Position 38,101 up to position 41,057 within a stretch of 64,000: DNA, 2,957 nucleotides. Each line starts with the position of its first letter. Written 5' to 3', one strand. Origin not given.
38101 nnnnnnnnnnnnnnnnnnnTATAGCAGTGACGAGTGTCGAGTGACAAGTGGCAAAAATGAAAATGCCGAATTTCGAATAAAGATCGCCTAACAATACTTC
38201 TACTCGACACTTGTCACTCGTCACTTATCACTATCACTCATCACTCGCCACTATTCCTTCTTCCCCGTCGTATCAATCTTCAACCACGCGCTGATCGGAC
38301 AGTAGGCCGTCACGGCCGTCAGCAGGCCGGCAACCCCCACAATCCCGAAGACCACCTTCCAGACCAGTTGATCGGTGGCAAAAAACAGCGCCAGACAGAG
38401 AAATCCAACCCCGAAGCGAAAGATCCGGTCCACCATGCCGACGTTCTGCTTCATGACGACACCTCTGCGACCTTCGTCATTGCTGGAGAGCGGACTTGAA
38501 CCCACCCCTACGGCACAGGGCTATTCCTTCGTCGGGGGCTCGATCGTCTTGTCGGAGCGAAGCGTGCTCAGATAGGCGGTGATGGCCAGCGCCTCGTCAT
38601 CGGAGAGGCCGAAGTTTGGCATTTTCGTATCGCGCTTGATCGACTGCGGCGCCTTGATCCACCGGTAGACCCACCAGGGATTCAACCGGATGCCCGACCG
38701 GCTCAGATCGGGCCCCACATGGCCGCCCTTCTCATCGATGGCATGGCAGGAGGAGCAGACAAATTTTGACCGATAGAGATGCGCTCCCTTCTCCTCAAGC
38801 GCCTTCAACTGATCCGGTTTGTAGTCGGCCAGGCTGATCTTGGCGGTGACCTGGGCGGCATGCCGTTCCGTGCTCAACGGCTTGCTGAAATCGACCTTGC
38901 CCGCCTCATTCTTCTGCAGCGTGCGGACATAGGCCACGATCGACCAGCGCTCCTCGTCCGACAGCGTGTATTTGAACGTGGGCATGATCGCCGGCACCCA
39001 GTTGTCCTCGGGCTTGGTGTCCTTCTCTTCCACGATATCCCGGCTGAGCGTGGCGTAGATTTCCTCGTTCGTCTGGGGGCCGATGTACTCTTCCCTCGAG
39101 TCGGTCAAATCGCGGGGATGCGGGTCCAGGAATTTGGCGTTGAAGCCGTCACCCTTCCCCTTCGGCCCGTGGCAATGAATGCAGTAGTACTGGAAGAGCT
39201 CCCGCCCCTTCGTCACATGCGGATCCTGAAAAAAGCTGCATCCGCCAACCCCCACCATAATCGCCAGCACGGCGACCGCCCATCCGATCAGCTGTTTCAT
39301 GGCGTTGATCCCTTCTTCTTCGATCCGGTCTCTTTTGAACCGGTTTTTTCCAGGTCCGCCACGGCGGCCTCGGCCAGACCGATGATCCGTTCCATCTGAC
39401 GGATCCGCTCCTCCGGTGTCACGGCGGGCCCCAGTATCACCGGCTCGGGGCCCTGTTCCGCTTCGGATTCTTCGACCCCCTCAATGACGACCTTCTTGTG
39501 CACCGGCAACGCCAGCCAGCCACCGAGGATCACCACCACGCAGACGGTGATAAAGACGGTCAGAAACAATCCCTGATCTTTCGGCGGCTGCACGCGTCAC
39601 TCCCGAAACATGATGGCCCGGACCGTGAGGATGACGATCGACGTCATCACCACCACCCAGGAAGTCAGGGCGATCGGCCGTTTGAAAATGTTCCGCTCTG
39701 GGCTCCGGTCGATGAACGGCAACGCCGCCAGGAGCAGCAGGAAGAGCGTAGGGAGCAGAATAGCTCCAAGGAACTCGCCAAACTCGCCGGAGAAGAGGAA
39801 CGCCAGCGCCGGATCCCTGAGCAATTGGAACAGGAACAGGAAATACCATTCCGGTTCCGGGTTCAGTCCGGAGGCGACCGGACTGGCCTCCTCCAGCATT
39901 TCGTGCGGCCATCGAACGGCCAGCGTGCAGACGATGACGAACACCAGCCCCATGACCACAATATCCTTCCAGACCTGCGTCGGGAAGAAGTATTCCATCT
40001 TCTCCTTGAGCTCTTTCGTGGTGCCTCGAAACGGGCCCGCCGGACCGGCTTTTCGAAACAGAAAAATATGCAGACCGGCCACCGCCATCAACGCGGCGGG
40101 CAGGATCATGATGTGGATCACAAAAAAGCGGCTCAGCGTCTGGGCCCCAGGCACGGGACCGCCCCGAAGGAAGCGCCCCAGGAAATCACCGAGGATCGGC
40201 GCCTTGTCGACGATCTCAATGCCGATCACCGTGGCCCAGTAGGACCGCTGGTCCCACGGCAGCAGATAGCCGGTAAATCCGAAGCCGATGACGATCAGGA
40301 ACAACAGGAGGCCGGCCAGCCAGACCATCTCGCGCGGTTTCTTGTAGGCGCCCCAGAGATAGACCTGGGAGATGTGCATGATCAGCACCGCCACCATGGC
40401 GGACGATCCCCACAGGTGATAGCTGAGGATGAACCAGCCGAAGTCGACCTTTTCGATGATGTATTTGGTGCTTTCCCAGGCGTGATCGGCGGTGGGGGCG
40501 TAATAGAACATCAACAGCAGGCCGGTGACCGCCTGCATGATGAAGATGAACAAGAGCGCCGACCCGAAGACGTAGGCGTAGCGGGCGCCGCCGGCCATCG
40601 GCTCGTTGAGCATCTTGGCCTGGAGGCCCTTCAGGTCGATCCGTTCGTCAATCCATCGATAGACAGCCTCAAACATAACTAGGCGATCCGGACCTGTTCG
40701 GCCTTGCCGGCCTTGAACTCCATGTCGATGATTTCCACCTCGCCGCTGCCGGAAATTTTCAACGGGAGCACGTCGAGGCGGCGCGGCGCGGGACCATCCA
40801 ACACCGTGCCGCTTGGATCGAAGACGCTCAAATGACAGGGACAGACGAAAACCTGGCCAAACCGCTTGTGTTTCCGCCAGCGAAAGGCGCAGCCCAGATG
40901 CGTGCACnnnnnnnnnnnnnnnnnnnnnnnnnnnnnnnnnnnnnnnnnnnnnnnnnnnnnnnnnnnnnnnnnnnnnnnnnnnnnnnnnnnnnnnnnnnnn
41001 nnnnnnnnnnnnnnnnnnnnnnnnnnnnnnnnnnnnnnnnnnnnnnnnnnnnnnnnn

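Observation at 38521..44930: Respiratory operon combining a CydA-like bd-like oxidase (no CydB) with complex III subunits and four c-type cytochromes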

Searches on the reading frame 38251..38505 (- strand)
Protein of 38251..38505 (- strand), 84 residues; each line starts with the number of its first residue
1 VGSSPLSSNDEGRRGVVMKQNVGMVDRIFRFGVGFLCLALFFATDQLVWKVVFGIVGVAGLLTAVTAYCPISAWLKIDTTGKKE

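Call 3: search_protein_families(library=pfam, proteins=[window:38251-38505:-], max_evalue=0.01)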
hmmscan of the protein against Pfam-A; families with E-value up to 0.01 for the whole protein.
window:38251-38505:- (84 aa): 1 family
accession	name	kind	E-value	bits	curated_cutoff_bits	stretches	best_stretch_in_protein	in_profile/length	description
PF11127.14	YgaP-like_TM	-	1.1e-18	67.5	25.3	1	18-82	1-65/66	Inner membrane protein YgaP-like, transmembrane domain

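Call 4: search_protein_families(library=ncbifam, proteins=[window:38251-38505:-], max_evalue=0.01)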
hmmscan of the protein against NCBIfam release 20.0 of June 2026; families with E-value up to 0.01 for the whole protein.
window:38251-38505:- (84 aa): 1 family
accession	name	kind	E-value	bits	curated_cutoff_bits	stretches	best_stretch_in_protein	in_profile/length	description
NF052277.1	lmo0954_fam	equivalog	0.0085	16.7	40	0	32-66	32-66/89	lmo0954 family membrane protein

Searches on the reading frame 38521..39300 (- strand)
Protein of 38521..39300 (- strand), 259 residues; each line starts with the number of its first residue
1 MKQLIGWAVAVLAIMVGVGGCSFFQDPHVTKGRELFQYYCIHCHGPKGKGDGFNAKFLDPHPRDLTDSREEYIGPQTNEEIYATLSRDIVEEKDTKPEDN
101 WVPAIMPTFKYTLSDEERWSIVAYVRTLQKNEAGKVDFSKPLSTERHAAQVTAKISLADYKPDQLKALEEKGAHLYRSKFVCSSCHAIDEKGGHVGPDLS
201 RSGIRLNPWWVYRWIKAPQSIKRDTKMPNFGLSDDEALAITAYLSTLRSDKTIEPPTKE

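Call 3: search_protein_families(library=pfam, proteins=[window:38521-39300:-], max_evalue=0.01)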
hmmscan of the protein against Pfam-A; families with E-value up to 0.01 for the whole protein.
window:38521-39300:- (259 aa): 3 families
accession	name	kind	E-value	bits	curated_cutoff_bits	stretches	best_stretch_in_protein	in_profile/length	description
PF00034.26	Cytochrom_C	-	4.7e-24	86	21.3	2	30-128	2-89/90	Cytochrome c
PF13442.11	Cytochrome_CBB3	-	1e-20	74.2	27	2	170-244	4-68/68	Cytochrome C oxidase, cbb3-type, subunit III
PF02433.20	FixO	-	4e-06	26.9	29.6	1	195-254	102-161/219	Cytochrome C oxidase, mono-heme subunit/FixO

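Call 4: search_protein_families(library=ncbifam, proteins=[window:38521-39300:-], max_evalue=0.01)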
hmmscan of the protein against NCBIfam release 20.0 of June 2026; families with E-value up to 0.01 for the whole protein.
window:38521-39300:- (259 aa): 18 families
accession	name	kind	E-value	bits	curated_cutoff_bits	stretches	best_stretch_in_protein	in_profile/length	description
NF011054.0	PRK14486.1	equivalog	3.6e-14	53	447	2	29-131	215-293/294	putative bifunctional cbb3-type cytochrome c oxidase subunit II/cytochrome c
TIGR00782.1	ccoP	equivalog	1.9e-10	40.6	179.95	1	31-132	109-196/285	cytochrome-c oxidase, cbb3-type subunit III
NF050122.1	bc1_QcrC_actin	exception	2.5e-10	40.1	200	1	27-50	39-62/253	cytochrome bc1 complex diheme cytochrome c subunit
TIGR04485.1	thiosulf_SoxX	equivalog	3.8e-10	40.3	61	1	182-246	5-77/78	sulfur oxidation c-type cytochrome SoxX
TIGR04494.1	c550_PedF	equivalog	2.1e-09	37.4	122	1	171-248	53-131/133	cytochrome c-550 PedF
TIGR02603.1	CxxCH_TIGR02603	domain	3.1e-08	33.7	68.15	1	170-218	4-50/134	putative heme-binding domain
NF045774.1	cytochro_C551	exception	4.5e-07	29.8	118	1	167-246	37-108/110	cytochrome c551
NF033864.1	cytochrome579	equivalog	9.7e-07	28.7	280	1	29-73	49-95/179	cytochrome 579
NF045773.1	cytochro_C550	exception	4.4e-06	26.6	125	0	169-245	49-117/118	cytochrome c550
NF040971.1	cytc_ExtS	equivalog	4.5e-05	22.8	100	1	168-242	77-145/262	selenite/tellurite reduction operon c-type cytochrome lipoprotein ExtS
NF040606.1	CytoC_perox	subfamily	0.00013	21.3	150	0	28-49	297-318/524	di-heme-cytochrome C peroxidase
TIGR03872.1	cytochrome_MoxG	equivalog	0.00058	20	147.8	0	167-200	42-72/133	cytochrome c(L), periplasmic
TIGR00781.1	ccoO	equivalog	0.0007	19.4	200.65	0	194-254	101-161/232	cytochrome-c oxidase, cbb3-type subunit II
NF011055.0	PRK14487.1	subfamily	0.00096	18.7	218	1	195-254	108-167/212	cbb3-type cytochrome c oxidase subunit II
NF011053.0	PRK14485.1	subfamily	0.0015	16.8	1080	1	194-243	590-639/716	putative bifunctional cbb3-type cytochrome c oxidase subunit I/II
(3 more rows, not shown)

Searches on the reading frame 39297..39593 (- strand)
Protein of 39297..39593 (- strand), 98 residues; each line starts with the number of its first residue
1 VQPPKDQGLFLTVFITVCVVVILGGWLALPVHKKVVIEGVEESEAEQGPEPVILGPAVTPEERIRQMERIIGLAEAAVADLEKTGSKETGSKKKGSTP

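Call 3: search_protein_families(library=pfam, proteins=[window:39297-39593:-], max_evalue=0.01)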
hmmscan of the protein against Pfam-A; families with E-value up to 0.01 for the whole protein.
window:39297-39593:- (98 aa): 0 families

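Call 4: search_protein_families(library=ncbifam, proteins=[window:39297-39593:-], max_evalue=0.01)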
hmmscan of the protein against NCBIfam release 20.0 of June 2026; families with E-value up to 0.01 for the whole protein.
window:39297-39593:- (98 aa): 0 families

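Call 51: search_protein_families(library=pfam, proteins=[window:39297-39593:-], max_evalue=10)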
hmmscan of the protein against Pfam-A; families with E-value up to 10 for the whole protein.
window:39297-39593:- (98 aa): 1 family
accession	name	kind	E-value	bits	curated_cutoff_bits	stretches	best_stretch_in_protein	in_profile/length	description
PF06667.17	PspB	-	0.21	12.1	25.6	1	10-71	4-64/73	Phage shock protein B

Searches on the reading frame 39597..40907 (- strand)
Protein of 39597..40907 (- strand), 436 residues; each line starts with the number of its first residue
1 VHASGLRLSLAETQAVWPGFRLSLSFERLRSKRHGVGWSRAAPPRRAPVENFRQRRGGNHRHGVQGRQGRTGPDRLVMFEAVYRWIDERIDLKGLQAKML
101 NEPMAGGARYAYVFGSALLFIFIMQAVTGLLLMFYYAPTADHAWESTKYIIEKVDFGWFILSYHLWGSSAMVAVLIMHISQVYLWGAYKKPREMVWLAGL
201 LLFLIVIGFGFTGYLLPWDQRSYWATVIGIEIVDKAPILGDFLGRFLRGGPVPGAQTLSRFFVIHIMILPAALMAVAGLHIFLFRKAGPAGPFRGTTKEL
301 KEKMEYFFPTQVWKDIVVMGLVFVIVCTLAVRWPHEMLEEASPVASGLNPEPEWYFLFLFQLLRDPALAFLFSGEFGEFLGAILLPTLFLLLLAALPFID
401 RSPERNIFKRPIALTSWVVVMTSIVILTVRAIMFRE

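Call 3: search_protein_families(library=pfam, proteins=[window:39597-40907:-], max_evalue=0.01)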
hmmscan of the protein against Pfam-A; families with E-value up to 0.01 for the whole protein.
window:39597-40907:- (436 aa): 4 families
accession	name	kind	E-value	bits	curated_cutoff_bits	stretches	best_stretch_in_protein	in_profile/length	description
PF00033.24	Cytochrome_B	-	3.2e-49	167.8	27.2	1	103-287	5-188/189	Cytochrome b/b6/petB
PF13631.11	Cytochrom_B_N_2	-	8.5e-44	149.9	27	1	170-337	2-166/169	Cytochrome b(N-terminal)/b6/petB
PF00032.22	Cytochrom_B_C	-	4e-08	33.9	20.7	1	351-429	12-80/102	Cytochrome b(C-terminal)/b6/petD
PF14358.11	DUF4405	-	0.0062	17.5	26.7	1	117-179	5-62/66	Domain of unknown function (DUF4405)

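Call 4: search_protein_families(library=ncbifam, proteins=[window:39597-40907:-], max_evalue=0.01)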
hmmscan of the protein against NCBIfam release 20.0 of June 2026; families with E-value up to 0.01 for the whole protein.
window:39597-40907:- (436 aa): 5 families
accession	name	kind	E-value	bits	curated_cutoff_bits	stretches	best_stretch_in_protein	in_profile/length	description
NF002990.0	PRK03735.1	subfamily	1.7e-65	221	325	1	79-292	2-222/223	cytochrome b6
NF040969.1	cytb_ExtP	equivalog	1.9e-58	197.7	290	1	108-289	21-202/205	selenite/tellurite reduction operon b-type cytochrome ExtP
NF050120.1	bc1_QcrB_actin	exception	4.4e-33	114.9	500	1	85-411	1-354/458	cytochrome bc1 complex cytochrome b subunit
NF041076.1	cyt_b_SoxC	equivalog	2.8e-31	109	740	1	112-429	28-357/542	proton pump complex cytochrome B SoxC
TIGR01156.1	cytb6_f_IV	equivalog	5.6e-07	29.5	127.05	1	316-431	42-147/160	cytochrome b6-f complex subunit IV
